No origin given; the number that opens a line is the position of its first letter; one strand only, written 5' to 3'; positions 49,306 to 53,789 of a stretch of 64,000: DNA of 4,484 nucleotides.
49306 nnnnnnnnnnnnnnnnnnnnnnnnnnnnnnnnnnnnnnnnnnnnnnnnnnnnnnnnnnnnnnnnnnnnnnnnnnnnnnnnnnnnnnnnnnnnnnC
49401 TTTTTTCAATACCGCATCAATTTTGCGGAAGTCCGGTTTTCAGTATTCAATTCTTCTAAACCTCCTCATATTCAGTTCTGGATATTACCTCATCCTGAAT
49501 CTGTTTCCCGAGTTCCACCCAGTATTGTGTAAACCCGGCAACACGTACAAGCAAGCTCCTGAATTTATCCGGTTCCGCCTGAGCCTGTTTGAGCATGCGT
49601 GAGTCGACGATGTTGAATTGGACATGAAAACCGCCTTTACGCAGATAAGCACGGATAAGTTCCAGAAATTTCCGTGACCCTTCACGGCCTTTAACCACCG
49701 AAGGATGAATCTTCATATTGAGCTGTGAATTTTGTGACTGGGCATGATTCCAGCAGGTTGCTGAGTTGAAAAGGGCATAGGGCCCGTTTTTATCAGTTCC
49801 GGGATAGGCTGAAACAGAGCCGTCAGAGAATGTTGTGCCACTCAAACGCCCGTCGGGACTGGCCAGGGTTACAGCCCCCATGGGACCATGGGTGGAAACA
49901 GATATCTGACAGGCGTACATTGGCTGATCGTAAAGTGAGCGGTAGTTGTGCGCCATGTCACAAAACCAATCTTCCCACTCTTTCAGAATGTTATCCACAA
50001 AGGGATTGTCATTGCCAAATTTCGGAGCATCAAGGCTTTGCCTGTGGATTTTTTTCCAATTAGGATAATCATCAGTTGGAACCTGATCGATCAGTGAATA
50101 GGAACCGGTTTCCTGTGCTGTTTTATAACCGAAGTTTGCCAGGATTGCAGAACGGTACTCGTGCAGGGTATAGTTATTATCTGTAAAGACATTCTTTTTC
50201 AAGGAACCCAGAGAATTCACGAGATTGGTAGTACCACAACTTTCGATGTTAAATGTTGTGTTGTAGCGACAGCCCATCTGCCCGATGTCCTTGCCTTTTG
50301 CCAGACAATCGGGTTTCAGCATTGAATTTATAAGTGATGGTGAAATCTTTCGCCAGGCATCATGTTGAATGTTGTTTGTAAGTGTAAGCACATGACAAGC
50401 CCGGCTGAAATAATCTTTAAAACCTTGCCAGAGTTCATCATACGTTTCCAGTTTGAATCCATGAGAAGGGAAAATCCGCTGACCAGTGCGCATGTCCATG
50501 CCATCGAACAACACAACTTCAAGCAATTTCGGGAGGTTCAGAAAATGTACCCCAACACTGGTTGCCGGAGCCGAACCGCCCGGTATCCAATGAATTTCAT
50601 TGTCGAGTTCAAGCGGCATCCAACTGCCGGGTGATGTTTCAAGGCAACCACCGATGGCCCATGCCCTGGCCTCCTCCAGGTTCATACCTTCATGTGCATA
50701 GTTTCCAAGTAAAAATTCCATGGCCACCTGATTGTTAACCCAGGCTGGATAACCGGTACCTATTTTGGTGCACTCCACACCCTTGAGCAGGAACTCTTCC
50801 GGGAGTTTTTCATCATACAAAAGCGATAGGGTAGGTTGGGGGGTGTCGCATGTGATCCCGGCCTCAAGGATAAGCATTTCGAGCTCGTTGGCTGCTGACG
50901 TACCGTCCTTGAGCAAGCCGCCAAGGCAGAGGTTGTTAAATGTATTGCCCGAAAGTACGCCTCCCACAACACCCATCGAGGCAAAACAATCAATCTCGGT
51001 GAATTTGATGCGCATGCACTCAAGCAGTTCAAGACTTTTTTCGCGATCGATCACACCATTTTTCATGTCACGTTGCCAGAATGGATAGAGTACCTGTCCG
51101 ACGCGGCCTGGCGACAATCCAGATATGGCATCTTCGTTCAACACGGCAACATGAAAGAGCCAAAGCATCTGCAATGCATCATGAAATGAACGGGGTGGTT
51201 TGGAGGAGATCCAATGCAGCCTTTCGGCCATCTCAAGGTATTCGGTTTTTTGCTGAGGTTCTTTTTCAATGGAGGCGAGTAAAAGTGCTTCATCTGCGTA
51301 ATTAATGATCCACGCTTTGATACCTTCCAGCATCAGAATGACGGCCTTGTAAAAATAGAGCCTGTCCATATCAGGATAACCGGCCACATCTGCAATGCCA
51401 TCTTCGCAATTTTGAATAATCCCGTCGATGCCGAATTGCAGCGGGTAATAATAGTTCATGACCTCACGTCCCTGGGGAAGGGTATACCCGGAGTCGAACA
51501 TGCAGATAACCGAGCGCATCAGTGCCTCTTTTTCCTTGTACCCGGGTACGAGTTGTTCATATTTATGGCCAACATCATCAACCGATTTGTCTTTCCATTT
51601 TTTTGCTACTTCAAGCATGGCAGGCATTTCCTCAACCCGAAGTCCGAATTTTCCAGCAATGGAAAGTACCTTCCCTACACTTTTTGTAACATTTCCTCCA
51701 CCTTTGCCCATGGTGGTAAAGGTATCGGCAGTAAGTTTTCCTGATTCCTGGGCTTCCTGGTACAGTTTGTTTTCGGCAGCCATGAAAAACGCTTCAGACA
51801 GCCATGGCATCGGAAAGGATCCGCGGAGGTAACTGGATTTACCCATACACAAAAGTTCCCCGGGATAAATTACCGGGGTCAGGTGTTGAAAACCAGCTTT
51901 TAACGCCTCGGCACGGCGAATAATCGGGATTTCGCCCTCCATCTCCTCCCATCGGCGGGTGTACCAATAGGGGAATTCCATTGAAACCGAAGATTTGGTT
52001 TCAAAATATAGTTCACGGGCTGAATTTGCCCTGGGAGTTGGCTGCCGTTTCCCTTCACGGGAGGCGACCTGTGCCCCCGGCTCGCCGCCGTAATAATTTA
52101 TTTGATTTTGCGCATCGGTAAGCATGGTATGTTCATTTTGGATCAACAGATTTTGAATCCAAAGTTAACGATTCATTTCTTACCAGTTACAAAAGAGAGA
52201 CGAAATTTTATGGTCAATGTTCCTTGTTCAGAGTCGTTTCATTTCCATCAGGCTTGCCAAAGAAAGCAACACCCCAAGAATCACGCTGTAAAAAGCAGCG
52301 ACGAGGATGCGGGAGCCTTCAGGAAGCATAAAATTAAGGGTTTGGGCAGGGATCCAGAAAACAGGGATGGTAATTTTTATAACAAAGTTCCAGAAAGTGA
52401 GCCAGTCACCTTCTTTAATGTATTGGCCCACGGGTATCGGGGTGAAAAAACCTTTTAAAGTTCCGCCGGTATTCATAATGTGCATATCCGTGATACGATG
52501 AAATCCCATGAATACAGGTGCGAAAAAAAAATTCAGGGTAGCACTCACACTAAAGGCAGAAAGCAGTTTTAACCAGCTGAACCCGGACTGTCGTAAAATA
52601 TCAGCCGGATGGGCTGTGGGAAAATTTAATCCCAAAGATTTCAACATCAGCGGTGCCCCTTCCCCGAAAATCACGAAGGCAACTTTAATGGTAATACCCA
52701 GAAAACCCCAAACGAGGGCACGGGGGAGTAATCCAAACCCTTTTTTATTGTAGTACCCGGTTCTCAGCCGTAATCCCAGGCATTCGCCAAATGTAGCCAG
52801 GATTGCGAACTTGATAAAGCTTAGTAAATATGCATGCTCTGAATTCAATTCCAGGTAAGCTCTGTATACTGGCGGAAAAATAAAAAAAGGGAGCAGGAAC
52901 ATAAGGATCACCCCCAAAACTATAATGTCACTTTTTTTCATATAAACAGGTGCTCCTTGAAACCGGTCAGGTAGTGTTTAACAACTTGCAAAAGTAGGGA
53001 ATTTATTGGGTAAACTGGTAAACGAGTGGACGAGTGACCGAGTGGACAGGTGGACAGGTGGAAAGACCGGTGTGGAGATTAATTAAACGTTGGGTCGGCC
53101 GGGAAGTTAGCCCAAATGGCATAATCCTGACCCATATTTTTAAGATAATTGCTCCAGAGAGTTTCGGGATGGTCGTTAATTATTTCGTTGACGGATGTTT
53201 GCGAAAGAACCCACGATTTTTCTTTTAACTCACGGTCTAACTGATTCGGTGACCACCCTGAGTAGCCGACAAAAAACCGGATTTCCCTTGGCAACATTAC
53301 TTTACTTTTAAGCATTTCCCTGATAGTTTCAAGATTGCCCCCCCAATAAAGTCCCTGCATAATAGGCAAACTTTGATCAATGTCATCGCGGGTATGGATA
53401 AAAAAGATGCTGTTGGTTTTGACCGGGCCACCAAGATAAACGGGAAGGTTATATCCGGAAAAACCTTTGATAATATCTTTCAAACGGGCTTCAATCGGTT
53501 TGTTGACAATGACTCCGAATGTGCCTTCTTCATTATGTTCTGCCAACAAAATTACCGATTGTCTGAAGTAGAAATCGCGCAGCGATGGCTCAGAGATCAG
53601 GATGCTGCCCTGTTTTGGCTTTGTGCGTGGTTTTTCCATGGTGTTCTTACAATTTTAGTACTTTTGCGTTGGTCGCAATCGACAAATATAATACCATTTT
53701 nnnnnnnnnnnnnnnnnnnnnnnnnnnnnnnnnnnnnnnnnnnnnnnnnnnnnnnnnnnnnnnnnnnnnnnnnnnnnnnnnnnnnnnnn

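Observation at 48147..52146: Complete hpdBCA-type glycyl-radical decarboxylase operon with HPAD active-site residues, in a Bacteroidota context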

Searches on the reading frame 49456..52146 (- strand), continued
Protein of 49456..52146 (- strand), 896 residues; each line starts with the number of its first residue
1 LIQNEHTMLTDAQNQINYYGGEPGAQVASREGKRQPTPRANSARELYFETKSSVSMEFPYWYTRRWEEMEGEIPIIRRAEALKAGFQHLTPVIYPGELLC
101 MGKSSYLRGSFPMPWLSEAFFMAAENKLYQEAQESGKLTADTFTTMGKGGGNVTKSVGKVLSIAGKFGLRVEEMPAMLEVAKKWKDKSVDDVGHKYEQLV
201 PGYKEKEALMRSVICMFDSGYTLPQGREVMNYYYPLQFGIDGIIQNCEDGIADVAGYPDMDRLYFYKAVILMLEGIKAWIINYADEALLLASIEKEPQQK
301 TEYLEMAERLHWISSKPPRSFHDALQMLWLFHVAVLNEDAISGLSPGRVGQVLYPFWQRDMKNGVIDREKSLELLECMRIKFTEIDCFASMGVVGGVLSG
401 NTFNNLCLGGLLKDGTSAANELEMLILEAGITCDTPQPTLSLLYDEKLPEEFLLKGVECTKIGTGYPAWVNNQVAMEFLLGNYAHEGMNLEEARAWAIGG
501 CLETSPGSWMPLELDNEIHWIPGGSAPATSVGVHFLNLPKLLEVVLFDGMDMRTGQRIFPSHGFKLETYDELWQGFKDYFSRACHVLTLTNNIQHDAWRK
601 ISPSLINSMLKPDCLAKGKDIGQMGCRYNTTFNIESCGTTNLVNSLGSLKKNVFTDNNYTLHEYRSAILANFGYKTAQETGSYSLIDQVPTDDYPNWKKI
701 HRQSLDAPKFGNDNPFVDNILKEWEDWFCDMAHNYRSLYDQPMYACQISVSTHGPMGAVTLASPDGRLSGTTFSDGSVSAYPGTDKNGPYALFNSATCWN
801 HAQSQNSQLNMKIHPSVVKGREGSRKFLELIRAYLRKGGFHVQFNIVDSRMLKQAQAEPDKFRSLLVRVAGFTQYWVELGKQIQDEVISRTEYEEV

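Call 57: list_cluster_members(proteins=[P0243, P0245, P0246])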
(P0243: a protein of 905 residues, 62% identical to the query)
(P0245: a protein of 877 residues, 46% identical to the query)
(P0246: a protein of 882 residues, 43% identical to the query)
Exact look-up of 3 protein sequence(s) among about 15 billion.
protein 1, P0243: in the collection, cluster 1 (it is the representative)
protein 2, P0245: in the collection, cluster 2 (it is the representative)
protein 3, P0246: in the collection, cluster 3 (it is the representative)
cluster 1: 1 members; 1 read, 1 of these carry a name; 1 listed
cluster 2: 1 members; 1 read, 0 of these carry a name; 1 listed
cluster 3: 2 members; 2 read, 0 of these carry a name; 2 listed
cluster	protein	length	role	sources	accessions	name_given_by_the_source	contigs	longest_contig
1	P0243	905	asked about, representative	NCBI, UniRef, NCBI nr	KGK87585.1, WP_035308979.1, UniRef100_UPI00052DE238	4-hydroxyphenylacetate decarboxylase large subunit [Clostridium sp. HMP27] | 4-hydroxyphenylacetate decarboxylase large subunit n=1 Tax=Clostridium sp. HMP27 ...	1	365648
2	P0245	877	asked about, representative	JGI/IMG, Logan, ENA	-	-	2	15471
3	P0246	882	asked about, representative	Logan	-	-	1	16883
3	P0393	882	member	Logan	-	-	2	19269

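Call 58: find_encoding_contigs(protein=P0103, flank=4000, max_places=2)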
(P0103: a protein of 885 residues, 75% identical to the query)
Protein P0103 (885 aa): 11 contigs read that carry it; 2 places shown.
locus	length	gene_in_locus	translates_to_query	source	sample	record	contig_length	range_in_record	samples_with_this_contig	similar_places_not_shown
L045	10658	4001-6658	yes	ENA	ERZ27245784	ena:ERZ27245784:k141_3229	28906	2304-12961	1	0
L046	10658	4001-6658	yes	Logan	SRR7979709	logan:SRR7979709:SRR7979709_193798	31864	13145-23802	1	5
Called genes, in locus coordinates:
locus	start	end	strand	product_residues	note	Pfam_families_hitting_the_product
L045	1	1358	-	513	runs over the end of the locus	PF00209:SNF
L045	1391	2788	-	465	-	PF00595:PDZ (weak), PF13180:PDZ_2 (weak)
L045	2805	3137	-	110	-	PF11325:DUF3127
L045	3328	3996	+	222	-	-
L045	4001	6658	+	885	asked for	PF02901:PFL-like, PF01228:Gly_radical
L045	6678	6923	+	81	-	PF18671:4HPAD_g_N, PF18524:HPIP_like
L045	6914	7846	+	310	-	PF13353:Fer4_12 (faint), PF04055:Radical_SAM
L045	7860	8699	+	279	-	PF01209:Ubie_methyltran, PF13489:Methyltransf_23, PF13847:Methyltransf_31, PF08241:Methyltransf_11, PF08242:Methyltransf_12, PF13649:Methyltransf_25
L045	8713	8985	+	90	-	-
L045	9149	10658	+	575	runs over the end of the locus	PF00501:AMP-binding, PF13193:AMP-binding_C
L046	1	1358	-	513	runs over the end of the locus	PF00209:SNF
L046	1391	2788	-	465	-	PF00595:PDZ (weak), PF13180:PDZ_2 (weak)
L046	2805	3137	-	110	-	PF11325:DUF3127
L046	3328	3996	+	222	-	-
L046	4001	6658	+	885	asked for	PF02901:PFL-like, PF01228:Gly_radical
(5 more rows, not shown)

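Call 61: find_encoding_contigs(protein=P0243, flank=4000, max_places=1)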
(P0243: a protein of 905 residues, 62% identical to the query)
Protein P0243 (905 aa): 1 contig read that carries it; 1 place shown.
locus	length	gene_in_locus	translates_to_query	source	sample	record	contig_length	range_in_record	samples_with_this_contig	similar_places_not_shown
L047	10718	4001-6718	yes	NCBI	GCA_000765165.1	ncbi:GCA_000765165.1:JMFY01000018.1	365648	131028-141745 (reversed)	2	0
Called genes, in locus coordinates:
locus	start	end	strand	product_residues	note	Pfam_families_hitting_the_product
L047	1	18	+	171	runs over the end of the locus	-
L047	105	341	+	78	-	-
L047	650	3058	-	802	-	PF00343:Phosphorylase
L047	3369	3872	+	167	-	PF08645:PNK3P, PF13419:HAD_2, PF00702:Hydrolase, PF13242:Hydrolase_like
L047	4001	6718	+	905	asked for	PF02901:PFL-like, PF01228:Gly_radical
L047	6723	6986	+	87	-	PF18671:4HPAD_g_N, PF18524:HPIP_like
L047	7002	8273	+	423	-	PF07690:MFS_1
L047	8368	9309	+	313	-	PF13353:Fer4_12, PF04055:Radical_SAM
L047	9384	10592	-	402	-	PF00999:Na_H_Exchanger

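Call 89: predict_structure(alignment_id=A2)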
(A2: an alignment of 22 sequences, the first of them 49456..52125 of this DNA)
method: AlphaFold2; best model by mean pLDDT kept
length: 889 residues; sequences in the alignment: 22
mean_pLDDT: 54.3   pTM: 0.51
mean pLDDT of the five models: 54.3, 52.5, 49.8, 45.7, 44.4
residues with pLDDT >= 90: 73; 70-90: 198; 50-70: 162; < 50: 456
segments of 3 or more residues with pLDDT < 50: 1-25, 44-65, 97-163, 177-187, 208-223, 331-340, 378-412, 427-482, 484-501, 516-526, 585-596, 614-626, 675-679, 737-889
pLDDT, mean of each block of 10 residues (from residue 1): 34 34 52 74 43 35 50 70 71 55 37 43 42 30 29 41 52 51 44 61 57 35 68 90 82 70 86 89 90 90 94 89 69 43 73 88 83 56 27 32 35 57 50 32 39 28 37 43 44 34 72 52 45 85 83 89 93 81 47 45 61 47 47 71 91 89 76 49 81 81 65 77 65 46 30 24 25 25 23 26 32 40 40 27 35 29 23 28 27
secondary structure, 60 per line:
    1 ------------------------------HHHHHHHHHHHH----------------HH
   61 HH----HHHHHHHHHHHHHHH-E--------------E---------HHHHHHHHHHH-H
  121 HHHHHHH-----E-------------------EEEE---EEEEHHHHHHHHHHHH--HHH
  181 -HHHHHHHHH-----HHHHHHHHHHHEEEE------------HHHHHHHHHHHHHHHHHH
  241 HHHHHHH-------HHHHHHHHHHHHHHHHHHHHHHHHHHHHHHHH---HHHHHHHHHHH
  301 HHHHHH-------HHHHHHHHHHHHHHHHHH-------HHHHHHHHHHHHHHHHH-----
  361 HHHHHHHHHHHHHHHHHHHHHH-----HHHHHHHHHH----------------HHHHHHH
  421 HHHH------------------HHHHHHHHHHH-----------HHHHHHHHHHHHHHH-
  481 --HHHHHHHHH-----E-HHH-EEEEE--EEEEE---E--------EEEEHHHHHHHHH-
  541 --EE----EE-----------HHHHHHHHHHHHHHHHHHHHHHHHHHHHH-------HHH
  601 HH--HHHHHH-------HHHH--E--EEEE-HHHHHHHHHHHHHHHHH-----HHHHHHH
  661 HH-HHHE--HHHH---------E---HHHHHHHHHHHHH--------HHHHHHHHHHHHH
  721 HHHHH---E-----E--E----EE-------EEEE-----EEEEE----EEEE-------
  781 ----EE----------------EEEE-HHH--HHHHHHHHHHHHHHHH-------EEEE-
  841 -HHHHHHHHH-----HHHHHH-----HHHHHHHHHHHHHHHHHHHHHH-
elements in order (helices of 4 or more, strands of 3 or more residues): H31-42 H59-62 H67-81 H108-118 H120-127 E153-156 E160-163 H164-175 H182-190 H196-206 E207-210 H223-247 H255-286 H290-306 H314-331 H339-355 H361-382 H388-397 H414-424 H443-453 H465-479 H483-491 E503-507 E510-514 E527-530 H531-539 H562-590 H598-602 H605-610 H618-621 E627-630 H632-648 H654-662 H670-673 H687-699 H708-725 E752-755 E761-765 E770-773 E803-806 H813-828 E836-839 H842-850 H856-861 H867-888

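Call 90: find_encoding_contigs(protein=P0245, flank=4000, max_places=1)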
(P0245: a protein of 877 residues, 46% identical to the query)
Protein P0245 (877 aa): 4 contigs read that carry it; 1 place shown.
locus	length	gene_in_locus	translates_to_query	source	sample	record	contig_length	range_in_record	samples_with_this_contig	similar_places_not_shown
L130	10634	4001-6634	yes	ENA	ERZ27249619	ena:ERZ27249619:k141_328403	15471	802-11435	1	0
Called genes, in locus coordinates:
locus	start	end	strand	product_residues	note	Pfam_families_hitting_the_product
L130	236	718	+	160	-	-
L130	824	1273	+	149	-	-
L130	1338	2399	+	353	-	PF01210:NAD_Gly3P_dh_N (weak), PF02558:ApbA (weak), PF02317:Octopine_DH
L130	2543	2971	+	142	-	-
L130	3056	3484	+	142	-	-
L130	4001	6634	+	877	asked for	PF02901:PFL-like, PF01228:Gly_radical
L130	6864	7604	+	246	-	PF04055:Radical_SAM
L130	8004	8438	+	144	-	PF01243:PNPOx_N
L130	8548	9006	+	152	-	PF01243:PNPOx_N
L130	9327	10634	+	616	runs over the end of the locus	PF02730:AFOR_N, PF01314:AFOR_C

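Call 91: find_encoding_contigs(protein=P0246, flank=4000, max_places=1)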
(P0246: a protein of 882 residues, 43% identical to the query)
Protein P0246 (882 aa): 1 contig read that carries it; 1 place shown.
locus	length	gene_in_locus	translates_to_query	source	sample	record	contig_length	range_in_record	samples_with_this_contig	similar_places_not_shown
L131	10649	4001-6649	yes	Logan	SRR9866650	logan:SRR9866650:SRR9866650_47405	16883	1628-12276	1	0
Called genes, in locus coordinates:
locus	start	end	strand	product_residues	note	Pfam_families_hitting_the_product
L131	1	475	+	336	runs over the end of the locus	PF13228:DUF4037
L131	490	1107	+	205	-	PF13526:DUF4125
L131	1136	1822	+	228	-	PF00027:cNMP_binding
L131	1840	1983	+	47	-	-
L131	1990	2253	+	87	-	-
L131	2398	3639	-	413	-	PF07905:PucR, PF13556:HTH_30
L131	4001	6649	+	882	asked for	PF02901:PFL-like, PF01228:Gly_radical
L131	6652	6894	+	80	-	-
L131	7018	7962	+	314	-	PF13353:Fer4_12 (faint), PF04055:Radical_SAM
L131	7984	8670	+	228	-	PF07719:TPR_2 (faint), PF13374:TPR_10 (faint), PF14559:TPR_19 (faint), PF13424:TPR_12, PF13181:TPR_8 (faint), PF24885:TPR_NPHP3 (weak)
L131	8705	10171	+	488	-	PF00939:Na_sulph_symp, PF03600:CitMHS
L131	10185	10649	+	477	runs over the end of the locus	PF00939:Na_sulph_symp, PF03600:CitMHS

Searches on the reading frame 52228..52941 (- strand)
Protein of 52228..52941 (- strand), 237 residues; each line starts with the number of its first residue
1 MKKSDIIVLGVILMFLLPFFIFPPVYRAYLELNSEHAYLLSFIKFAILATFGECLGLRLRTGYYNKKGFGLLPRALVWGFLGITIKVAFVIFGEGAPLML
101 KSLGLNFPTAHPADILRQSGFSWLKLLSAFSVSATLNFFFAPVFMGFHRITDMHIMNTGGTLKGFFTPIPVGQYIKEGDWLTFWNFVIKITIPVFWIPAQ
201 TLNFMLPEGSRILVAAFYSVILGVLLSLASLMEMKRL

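Call 5: search_protein_families(library=pfam, proteins=[window:52228-52941:-])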
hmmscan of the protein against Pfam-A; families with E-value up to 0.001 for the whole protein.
window:52228-52941:- (237 aa): 0 families

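Call 6: search_protein_families(library=ncbifam, proteins=[window:52228-52941:-])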
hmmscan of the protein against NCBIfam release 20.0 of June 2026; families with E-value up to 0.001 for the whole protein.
window:52228-52941:- (237 aa): 0 families

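Call 29: search_protein_families(library=pfam, proteins=[window:52228-52941:-], max_evalue=10)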
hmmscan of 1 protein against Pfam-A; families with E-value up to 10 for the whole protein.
window:52228-52941:- (237 aa): 1 family
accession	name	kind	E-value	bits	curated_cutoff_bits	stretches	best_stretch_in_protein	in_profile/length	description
PF04117.17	Mpv17_PMP22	-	2.1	8.9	27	1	194-227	28-62/62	Mpv17 / PMP22 family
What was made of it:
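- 52228..52941 (-): Backbone neighbour, not part of the system: a 237-aa membrane protein distantly related to Mpv17/PMP22. No Pfam hit (calls 5, 29).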

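Call 30: search_solved_structures(query=window:52228-52941:-, max_evalue=10)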
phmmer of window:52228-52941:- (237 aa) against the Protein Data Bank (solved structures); distinct sequences matched with E-value up to 10: 1.
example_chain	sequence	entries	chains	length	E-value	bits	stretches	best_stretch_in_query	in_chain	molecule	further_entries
1ka8_A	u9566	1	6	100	0.98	12.2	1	87-113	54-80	putative P4-specific DNA primase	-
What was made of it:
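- Tried and rejected: It has no Pfam or PDB match (calls 29, 30).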

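Call 31: find_homologous_proteins(query=window:52228-52941:-, max_evalue=0.001)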
Query window:52228-52941:- (237 aa): 1969 proteins with E <= 0.001 among 2800 candidates; the best 120 are listed.
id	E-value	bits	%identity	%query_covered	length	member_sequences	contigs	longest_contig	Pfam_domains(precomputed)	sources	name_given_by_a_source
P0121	3.6e-151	520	100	100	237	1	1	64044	-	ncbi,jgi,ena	jgi:hypothetical protein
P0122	1.9e-124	432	81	100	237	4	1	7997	-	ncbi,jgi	jgi:hypothetical protein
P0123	2.5e-124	432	82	100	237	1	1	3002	-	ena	-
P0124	3.1e-124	431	81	100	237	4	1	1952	-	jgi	jgi:hypothetical protein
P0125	1.8e-123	429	81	100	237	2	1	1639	-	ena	-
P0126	1.8e-123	429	79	100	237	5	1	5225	-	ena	-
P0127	4.3e-123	428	81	100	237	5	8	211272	-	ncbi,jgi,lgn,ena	ncbi:MAG: hypothetical protein WCR01_02395 [Bacteroidota bacterium]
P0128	1.5e-122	426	78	100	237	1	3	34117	-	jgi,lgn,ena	-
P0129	1.7e-122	426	81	100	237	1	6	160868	-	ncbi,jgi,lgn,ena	-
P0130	2.2e-122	425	80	100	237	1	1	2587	-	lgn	-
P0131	1.9e-121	422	79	100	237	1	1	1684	-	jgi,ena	jgi:hypothetical protein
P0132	2.1e-121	422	81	100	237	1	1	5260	-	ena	-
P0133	2.5e-121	422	81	100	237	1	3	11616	-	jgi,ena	-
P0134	3.2e-121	421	81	100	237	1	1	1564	-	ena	-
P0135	4.8e-121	421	80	100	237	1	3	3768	-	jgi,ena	-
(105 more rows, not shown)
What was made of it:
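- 52228..52941 (-): It has 1969 homologues (call 31).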

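Call 32: find_encoding_contigs(protein=P0121, flank=3000, max_places=3)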
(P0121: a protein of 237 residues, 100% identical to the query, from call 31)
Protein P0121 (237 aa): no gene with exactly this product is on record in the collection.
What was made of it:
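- Tried and rejected: Lookup of the source contig via the membrane protein failed (call 32).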

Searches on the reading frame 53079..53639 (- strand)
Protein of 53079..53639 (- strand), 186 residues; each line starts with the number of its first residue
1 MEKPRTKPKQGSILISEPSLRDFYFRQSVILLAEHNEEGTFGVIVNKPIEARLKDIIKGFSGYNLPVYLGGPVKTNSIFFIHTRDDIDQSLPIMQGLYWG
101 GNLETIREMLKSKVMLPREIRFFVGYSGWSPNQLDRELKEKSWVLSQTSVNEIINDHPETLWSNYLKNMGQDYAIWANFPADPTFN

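Call 9: search_protein_families(library=pfam, proteins=[window:53079-53639:-])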
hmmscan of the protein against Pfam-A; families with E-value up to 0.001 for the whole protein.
window:53079-53639:- (186 aa): 1 family
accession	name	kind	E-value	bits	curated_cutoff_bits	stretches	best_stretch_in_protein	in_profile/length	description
PF02622.21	DUF179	-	2.1e-45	155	27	1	18-170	1-157/157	AlgH-like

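Call 10: search_protein_families(library=ncbifam, proteins=[window:53079-53639:-])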
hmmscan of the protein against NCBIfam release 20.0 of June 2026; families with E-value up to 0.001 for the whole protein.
window:53079-53639:- (186 aa): 7 families
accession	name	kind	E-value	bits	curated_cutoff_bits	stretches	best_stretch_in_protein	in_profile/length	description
NF001271.0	PRK00228.2-3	equivalog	3e-36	125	254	1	4-184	5-187/189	YqgE/AlgH family protein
NF001270.0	PRK00228.2-2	equivalog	1.9e-35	122.1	225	1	5-186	7-193/193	YqgE/AlgH family protein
NF001268.0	PRK00228.1-4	equivalog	3.2e-27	95.6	216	1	10-174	15-192/201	YqgE/AlgH family protein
NF001266.0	PRK00228.1-1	equivalog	2.5e-25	89.1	198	1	10-173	5-177/187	YqgE/AlgH family protein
NF001272.0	PRK00228.2-4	equivalog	3.8e-25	88.4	241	1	5-184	12-196/198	YqgE/AlgH family protein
NF001269.0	PRK00228.2-1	equivalog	1.4e-21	77.1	278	1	7-182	17-197/201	YqgE/AlgH family protein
NF001267.0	PRK00228.1-2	equivalog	2.4e-16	60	284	1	13-174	14-183/192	YqgE/AlgH family protein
